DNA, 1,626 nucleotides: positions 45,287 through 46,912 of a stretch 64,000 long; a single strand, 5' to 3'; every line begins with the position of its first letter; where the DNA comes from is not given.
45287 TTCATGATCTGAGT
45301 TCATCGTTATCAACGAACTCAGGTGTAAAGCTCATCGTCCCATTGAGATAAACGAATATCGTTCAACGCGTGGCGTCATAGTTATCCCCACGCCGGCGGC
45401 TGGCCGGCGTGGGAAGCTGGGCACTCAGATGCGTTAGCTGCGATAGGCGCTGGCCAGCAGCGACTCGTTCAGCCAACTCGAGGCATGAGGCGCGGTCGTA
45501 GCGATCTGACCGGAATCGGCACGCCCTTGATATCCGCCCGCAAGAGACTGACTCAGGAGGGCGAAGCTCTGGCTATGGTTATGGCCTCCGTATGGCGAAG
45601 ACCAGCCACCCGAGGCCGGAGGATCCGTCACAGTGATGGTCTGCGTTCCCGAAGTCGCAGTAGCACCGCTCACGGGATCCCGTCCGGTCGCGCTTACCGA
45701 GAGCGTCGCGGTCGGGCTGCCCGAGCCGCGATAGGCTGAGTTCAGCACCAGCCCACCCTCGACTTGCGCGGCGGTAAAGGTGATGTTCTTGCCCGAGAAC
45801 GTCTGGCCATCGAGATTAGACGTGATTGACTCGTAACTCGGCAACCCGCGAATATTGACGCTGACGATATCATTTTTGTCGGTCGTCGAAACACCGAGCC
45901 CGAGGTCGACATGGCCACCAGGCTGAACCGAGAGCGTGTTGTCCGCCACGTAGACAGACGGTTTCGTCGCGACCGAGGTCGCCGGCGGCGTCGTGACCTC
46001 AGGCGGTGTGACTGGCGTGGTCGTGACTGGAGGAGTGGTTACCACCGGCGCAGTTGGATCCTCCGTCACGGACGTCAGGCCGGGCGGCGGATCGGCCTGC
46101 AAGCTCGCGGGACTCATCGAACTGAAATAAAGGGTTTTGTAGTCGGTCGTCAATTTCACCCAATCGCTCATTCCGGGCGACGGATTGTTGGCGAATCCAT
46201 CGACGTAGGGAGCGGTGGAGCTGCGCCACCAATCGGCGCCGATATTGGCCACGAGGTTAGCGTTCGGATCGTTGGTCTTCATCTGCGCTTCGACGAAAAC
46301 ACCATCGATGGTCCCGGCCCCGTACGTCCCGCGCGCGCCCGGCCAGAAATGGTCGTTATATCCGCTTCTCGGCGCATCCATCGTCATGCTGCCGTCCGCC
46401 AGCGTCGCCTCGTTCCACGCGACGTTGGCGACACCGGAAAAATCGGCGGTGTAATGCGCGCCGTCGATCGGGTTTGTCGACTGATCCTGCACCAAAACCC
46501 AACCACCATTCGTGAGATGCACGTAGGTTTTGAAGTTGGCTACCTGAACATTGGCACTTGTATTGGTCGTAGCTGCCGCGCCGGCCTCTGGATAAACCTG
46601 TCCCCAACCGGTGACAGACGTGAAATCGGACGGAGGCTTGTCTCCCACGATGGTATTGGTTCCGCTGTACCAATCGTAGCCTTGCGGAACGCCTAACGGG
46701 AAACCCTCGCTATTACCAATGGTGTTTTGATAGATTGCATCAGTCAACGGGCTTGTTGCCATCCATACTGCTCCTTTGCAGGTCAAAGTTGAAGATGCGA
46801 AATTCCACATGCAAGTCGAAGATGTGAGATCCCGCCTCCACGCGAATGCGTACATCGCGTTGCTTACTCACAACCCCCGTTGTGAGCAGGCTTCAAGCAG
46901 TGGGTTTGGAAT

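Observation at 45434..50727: Two paralogs of an unrecognised domain with different targeting, echoing the ExoK/ExsH arrangement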

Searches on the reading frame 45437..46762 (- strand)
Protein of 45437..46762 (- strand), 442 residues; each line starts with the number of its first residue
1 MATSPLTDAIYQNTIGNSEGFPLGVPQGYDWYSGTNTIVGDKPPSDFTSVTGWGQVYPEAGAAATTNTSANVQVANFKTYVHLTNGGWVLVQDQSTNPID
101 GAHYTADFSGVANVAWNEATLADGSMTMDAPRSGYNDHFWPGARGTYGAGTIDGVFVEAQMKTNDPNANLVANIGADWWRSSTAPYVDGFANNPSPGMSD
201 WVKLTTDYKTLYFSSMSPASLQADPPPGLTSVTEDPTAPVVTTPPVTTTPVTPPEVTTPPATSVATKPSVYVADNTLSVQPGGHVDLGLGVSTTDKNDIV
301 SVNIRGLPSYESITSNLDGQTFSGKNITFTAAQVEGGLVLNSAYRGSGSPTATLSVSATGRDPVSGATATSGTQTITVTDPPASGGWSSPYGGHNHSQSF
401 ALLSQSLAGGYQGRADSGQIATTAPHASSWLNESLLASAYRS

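Call 4: search_protein_families(library=pfam, proteins=[window:45437-46762:-], max_evalue=1)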
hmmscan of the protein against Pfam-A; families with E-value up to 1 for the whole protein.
window:45437-46762:- (442 aa): 0 families

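Call 5: search_protein_families(library=ncbifam, proteins=[window:45437-46762:-], max_evalue=1)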
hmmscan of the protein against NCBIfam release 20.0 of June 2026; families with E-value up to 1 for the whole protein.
window:45437-46762:- (442 aa): 0 families

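Call 6: search_solved_structures(query=window:45437-46762:-, max_evalue=10)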
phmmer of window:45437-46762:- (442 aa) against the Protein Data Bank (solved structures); distinct sequences matched with E-value up to 10: 1.
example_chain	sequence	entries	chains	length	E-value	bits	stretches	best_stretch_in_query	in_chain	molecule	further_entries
5cca_A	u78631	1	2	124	0.79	11.7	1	208-280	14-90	Endoribonuclease MazF3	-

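Call 18: find_homologous_proteins(query=window:45437-46762:-)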
Query window:45437-46762:- (442 aa): 254 proteins with E <= 0.001 among 8000 candidates; the best 120 are listed.
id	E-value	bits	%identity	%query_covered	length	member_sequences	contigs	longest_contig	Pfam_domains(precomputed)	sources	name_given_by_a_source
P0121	7.3e-290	979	100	100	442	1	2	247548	-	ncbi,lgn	ncbi:MAG: hypothetical protein ACTHNN_10490 [Xanthobacteraceae bacterium]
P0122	4.0e-259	878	90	100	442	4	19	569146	-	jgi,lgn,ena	-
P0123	1.2e-252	856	88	100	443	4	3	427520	-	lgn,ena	-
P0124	1.8e-251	853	88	100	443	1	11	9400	-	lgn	-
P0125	1.5e-244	830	85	100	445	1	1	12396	-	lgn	-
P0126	2.1e-244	829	85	100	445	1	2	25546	-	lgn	-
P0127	3.1e-242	822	84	100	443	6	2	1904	-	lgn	-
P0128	4.0e-230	782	82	100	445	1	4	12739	-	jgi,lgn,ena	-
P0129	6.2e-230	782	78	100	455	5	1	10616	-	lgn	-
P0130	2.8e-218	743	75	100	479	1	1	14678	-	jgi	jgi:hypothetical protein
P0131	2.3e-215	734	71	100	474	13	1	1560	-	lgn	-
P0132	1.8e-194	665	68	100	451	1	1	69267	-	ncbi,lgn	-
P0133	7.6e-194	663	76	49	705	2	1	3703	PF02095.22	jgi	-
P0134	2.6e-192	658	75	51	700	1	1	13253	-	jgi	jgi:hypothetical protein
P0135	1.9e-175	602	71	51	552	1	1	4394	-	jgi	jgi:hypothetical protein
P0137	1.8e-173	596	66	99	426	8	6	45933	-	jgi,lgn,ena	jgi:hypothetical protein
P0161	3.3e-125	437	61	52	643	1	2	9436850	-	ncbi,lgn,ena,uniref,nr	ncbi:hypothetical protein [Bradyrhizobium diazoefficiens]|uniref:hypothetical protein n=1 Tax=Bradyr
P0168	4.4e-120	420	49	98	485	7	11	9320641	-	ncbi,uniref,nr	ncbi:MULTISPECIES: hypothetical protein [Bradyrhizobium]|uniref:Uncharacterized protein n=1 Tax=Brad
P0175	2.9e-111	391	73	53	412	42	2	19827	PF08548.18,PF00353.26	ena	-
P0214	7.5e-78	280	59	52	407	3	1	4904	PF08548.18,PF00353.26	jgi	jgi:Ca2+-binding RTX toxin-like protein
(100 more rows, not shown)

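Call 29: find_encoding_contigs(protein=P0161, flank=10000, max_places=2)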
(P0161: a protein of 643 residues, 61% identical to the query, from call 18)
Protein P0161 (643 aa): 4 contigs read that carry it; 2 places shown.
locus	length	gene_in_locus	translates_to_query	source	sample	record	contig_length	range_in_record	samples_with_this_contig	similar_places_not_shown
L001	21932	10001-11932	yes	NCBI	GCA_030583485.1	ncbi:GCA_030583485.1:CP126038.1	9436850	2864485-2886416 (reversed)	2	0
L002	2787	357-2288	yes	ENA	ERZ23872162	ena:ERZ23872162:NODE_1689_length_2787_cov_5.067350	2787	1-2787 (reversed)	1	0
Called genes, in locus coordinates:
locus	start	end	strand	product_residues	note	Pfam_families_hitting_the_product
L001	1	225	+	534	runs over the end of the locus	PF01943:Polysacc_synt (weak)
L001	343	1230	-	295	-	PF13489:Methyltransf_23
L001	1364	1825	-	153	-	PF05899:Cupin_3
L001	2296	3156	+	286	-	-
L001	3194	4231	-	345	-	PF01522:Polysacc_deac_1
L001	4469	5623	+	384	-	PF13439:Glyco_transf_4, PF13579:Glyco_trans_4_4, PF20706:GT4-conflict (weak), PF00534:Glycos_transf_1, PF13692:Glyco_trans_1_4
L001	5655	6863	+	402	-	PF13439:Glyco_transf_4, PF13579:Glyco_trans_4_4, PF00534:Glycos_transf_1, PF13524:Glyco_trans_1_2, PF13692:Glyco_trans_1_4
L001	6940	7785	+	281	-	PF13489:Methyltransf_23, PF08241:Methyltransf_11, PF08242:Methyltransf_12 (weak), PF13649:Methyltransf_25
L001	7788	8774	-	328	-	-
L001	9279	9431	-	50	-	-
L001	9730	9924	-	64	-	-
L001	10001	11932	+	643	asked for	-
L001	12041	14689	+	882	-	PF03412:Peptidase_C39, PF00664:ABC_membrane, PF00005:ABC_tran, PF02463:SMC_N (faint)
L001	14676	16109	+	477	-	PF25919:BSH_CusB (faint), PF25917:BSH_RND, PF25988:HH_CyaD, PF25994:HH_AprE, PF26002:Beta-barrel_AprE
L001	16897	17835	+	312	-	-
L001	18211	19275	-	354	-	PF13384:HTH_23, PF13518:HTH_28, PF13551:HTH_29, PF13565:HTH_32, PF13358:DDE_3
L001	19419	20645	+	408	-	PF00501:AMP-binding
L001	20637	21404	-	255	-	PF01695:IstB_IS21, PF20030:bpMoxR (weak), PF00308:Bac_DnaA (weak)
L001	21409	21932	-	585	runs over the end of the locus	PF00665:rve, PF22483:Mu-transpos_C_2 (weak)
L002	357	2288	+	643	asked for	-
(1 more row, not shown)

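Call 32: find_encoding_contigs(protein=P0168, flank=10000, max_places=2)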
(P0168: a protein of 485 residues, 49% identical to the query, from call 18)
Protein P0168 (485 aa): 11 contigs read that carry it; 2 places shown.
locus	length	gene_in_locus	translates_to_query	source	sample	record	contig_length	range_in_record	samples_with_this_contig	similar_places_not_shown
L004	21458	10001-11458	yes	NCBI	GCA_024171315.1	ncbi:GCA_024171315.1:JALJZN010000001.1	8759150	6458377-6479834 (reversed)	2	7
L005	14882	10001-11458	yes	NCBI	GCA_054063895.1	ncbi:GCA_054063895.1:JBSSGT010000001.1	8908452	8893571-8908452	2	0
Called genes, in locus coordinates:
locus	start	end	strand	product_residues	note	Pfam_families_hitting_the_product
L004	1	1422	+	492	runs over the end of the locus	PF01943:Polysacc_synt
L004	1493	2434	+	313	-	PF05050:Methyltransf_21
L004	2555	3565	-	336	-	PF01522:Polysacc_deac_1 (weak)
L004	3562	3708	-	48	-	-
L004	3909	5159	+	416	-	PF13439:Glyco_transf_4, PF13579:Glyco_trans_4_4, PF00534:Glycos_transf_1, PF13692:Glyco_trans_1_4, PF13524:Glyco_trans_1_2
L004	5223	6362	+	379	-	PF13439:Glyco_transf_4, PF13579:Glyco_trans_4_4, PF00534:Glycos_transf_1, PF20706:GT4-conflict (weak), PF13692:Glyco_trans_1_4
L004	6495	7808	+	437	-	PF04932:Wzy_C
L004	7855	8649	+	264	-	-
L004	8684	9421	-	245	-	PF13489:Methyltransf_23, PF08241:Methyltransf_11, PF08242:Methyltransf_12, PF13649:Methyltransf_25, PF13847:Methyltransf_31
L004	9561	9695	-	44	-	-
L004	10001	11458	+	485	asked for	-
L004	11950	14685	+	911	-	PF03412:Peptidase_C39, PF00664:ABC_membrane, PF00005:ABC_tran, PF02463:SMC_N (faint)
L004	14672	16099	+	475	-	PF25919:BSH_CusB (faint), PF25917:BSH_RND, PF25988:HH_CyaD, PF25994:HH_AprE, PF26002:Beta-barrel_AprE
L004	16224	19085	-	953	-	-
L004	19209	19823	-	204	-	-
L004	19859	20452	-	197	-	-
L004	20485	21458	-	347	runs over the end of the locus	PF16868:NMT1_3 (weak)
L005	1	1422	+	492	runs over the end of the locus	PF01943:Polysacc_synt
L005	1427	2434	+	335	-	PF05050:Methyltransf_21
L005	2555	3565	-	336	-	PF01522:Polysacc_deac_1 (weak)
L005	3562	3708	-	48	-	-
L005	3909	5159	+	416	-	PF13439:Glyco_transf_4, PF13579:Glyco_trans_4_4, PF00534:Glycos_transf_1, PF13692:Glyco_trans_1_4, PF13524:Glyco_trans_1_2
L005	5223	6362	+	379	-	PF13439:Glyco_transf_4, PF13579:Glyco_trans_4_4, PF00534:Glycos_transf_1, PF20706:GT4-conflict (weak), PF13692:Glyco_trans_1_4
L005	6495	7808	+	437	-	PF04932:Wzy_C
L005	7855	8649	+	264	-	-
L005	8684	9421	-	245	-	PF13489:Methyltransf_23, PF08241:Methyltransf_11, PF08242:Methyltransf_12, PF13649:Methyltransf_25, PF13847:Methyltransf_31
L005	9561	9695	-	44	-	-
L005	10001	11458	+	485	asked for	-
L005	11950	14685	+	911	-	PF03412:Peptidase_C39, PF00664:ABC_membrane, PF00005:ABC_tran, PF02463:SMC_N (faint)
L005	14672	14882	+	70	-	?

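Call 36: find_encoding_contigs(protein=P0175, flank=10000, max_places=1)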
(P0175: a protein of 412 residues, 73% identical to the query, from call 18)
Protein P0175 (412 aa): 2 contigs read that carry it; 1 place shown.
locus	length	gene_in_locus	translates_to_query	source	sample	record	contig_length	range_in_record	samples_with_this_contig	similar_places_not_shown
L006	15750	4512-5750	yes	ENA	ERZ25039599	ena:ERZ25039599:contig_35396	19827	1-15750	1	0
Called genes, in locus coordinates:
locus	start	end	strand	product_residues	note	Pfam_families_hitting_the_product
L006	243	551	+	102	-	-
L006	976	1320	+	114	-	PF00034:Cytochrom_C (faint)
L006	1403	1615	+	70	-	-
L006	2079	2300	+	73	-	-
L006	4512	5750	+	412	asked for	PF08548:Peptidase_M10_C, PF00353:HemolysinCabind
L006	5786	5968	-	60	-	-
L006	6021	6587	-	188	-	PF14023:Bestrophin-like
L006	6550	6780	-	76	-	-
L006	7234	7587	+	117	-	-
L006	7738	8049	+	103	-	-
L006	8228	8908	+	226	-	PF01656:CbiA, PF09140:MipZ (faint), PF10609:ParA (weak), PF13614:AAA_31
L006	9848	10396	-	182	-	PF00701:DHDPS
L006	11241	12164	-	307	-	PF00126:HTH_1, PF03466:LysR_substrate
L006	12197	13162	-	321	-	PF00890:FAD_binding_2 (faint), PF01134:GIDA (faint), PF03486:HI0933_like (faint), PF07992:Pyr_redox_2, PF12831:FAD_oxidored (faint), PF13738:Pyr_redox_3, PF00070:Pyr_redox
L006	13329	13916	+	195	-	PF01047:MarR (weak), PF13404:HTH_AsnC-type, PF13412:HTH_24, PF01037:AsnC_trans_reg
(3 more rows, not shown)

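Call 44: search_protein_families(library=pfam, proteins=[L001:12041-14686:+, L001:14676-16106:+, L001:16897-17832:+, L001:7791-8774:-, L001:2296-3153:+, L004:16227-19085:-, L004:7855-8646:+], max_evalue=0.01)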
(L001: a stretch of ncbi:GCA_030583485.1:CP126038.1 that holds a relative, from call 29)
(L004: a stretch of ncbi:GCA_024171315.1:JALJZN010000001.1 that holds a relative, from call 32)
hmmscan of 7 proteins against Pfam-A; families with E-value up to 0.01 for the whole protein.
L001:12041-14686:+ (882 aa): 6 families
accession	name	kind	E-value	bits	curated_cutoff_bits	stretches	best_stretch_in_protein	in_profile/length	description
PF00664.28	ABC_membrane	-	6.3e-58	197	28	1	326-593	4-274/274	ABC transporter transmembrane region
PF00005.33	ABC_tran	-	8.6e-37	127.2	25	1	656-805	1-137/137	ABC transporter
PF03412.21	Peptidase_C39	-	4.5e-32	111.1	22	2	180-298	11-132/133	Peptidase C39 family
PF02463.25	SMC_N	-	1.2e-06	28.6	40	1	776-848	136-212/220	RecF/RecN/SMC N terminal domain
PF09818.15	ABC_ATPase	-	0.0026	17.3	23.2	0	756-809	138-190/283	P-loop domain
PF13555.12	AAA_29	-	0.0029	17.8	27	1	658-694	14-50/61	P-loop containing region of AAA domain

L001:14676-16106:+ (477 aa): 4 families
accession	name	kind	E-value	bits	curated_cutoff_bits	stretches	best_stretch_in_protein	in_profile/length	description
PF13437.12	HlyD_3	-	2.3e-18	67.3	22.2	1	308-395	2-85/106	HlyD family secretion protein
PF13533.13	Biotin_lipoyl_2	-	2.5e-09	37.2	29.8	1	91-114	9-32/32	Biotin-lipoyl like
PF16576.10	HlyD_D23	-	2.2e-08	34.1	30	1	237-372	54-173/214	Barrel-sandwich domain of CusB or HlyD membrane-fusion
PF00364.28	Biotin_lipoyl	-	0.00015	21.9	22.1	1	89-113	49-73/73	Biotin-requiring enzyme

L001:16897-17832:+ (312 aa): 1 family
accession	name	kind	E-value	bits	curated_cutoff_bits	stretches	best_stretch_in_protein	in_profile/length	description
PF11218.13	DUF3011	-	0.0056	17.1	25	1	69-140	61-131/197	Protein of unknown function (DUF3011)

L001:7791-8774:- (328 aa): 0 families

L001:2296-3153:+ (286 aa): 0 families

L004:16227-19085:- (953 aa): 0 families

L004:7855-8646:+ (264 aa): 0 families

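Call 47: list_cluster_members(proteins=[P0161, P0168])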
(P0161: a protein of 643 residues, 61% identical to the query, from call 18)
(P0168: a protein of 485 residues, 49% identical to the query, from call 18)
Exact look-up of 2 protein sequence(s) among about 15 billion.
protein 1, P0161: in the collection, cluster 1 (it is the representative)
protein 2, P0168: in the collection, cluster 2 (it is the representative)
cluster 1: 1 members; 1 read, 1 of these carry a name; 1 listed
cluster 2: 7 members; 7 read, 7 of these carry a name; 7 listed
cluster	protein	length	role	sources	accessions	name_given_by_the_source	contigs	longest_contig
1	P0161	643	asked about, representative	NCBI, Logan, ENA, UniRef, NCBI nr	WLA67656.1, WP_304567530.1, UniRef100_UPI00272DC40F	hypothetical protein [Bradyrhizobium diazoefficiens] | hypothetical protein n=1 Tax=Bradyrhizobium diazoefficiens TaxID=1355477 ...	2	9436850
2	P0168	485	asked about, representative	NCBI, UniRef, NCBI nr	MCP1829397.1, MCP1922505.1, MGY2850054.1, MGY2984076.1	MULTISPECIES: hypothetical protein [Bradyrhizobium] | Uncharacterized protein n=1 Tax=Bradyrhizobium brasilense TaxID=1419277 ...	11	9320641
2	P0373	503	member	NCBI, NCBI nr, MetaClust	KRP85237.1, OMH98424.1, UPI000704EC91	hypothetical protein AOQ73_39230 [Bradyrhizobium pachyrhizi] | status=active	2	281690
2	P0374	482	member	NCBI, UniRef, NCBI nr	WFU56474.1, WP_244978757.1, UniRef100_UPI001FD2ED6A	hypothetical protein QA639_02755 [Bradyrhizobium pachyrhizi] | hypothetical protein n=1 Tax=Bradyrhizobium pachyrhizi TaxID=280333 RepID=UPI001FD2ED6A | hypothetical protein [Bradyrhizobium pachyrhizi]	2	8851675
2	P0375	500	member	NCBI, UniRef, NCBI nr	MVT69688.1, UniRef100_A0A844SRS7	hypothetical protein GPL21_31900 [Bradyrhizobium pachyrhizi] | Uncharacterized protein n=1 Tax=Bradyrhizobium pachyrhizi TaxID=280333 ... | hypothetical protein [Bradyrhizobium pachyrhizi]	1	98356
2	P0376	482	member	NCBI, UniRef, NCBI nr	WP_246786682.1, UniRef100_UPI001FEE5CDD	hypothetical protein [Bradyrhizobium sp. USDA 3458] | hypothetical protein n=1 Tax=Bradyrhizobium sp. USDA 3458 TaxID=2591461 ...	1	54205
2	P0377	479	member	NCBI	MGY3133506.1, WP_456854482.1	hypothetical protein ACVWZM_004188 [Bradyrhizobium sp. USDA 4501]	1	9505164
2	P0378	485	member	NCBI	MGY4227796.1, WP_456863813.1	hypothetical protein ACVMIH_005157 [Bradyrhizobium sp. USDA 4503]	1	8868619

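Call 48: search_dna_similar(query=window:45437-46762:-, collection=phages, mode=protein, max_evalue=0.001)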
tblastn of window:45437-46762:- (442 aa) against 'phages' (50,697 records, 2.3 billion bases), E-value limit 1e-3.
No match.

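Call 66: predict_structure(alignment_id=A3)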
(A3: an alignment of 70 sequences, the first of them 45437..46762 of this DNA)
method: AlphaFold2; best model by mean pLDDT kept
length: 442 residues; sequences in the alignment: 70
mean_pLDDT: 79.9   pTM: 0.56
mean pLDDT of the five models: 79.9, 78.8, 78.4, 78.1, 77.8
residues with pLDDT >= 90: 253; 70-90: 87; 50-70: 14; < 50: 88
segments of 3 or more residues with pLDDT < 50: 232-261, 386-442
pLDDT, mean of each block of 10 residues (from residue 1): 83 91 88 68 92 97 88 98 95 96 91 89 96 94 95 97 96 96 87 89 98 93 90 41 35 40 80 94 94 88 96 89 94 87 90 96 87 96 61 33 28 28 30 33 33
secondary structure, 60 per line:
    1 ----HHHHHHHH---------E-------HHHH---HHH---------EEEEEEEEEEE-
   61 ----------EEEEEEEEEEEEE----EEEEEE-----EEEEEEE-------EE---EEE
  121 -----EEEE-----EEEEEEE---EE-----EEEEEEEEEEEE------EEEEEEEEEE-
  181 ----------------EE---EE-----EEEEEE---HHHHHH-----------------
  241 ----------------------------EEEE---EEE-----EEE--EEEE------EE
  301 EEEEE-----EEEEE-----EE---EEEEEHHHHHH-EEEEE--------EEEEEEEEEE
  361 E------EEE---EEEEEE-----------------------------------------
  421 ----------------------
elements in order: H5-12 H30-33 E49-59 E71-83 E88-93 E99-105 E118-120 E126-129 E135-141 E152-163 E170-179 E209-214 H218-223 E269-272 E276-278 E284-286 E289-292 E299-305 E311-315 E326-330 H331-336 E338-342 E351-361 E368-370 E374-379
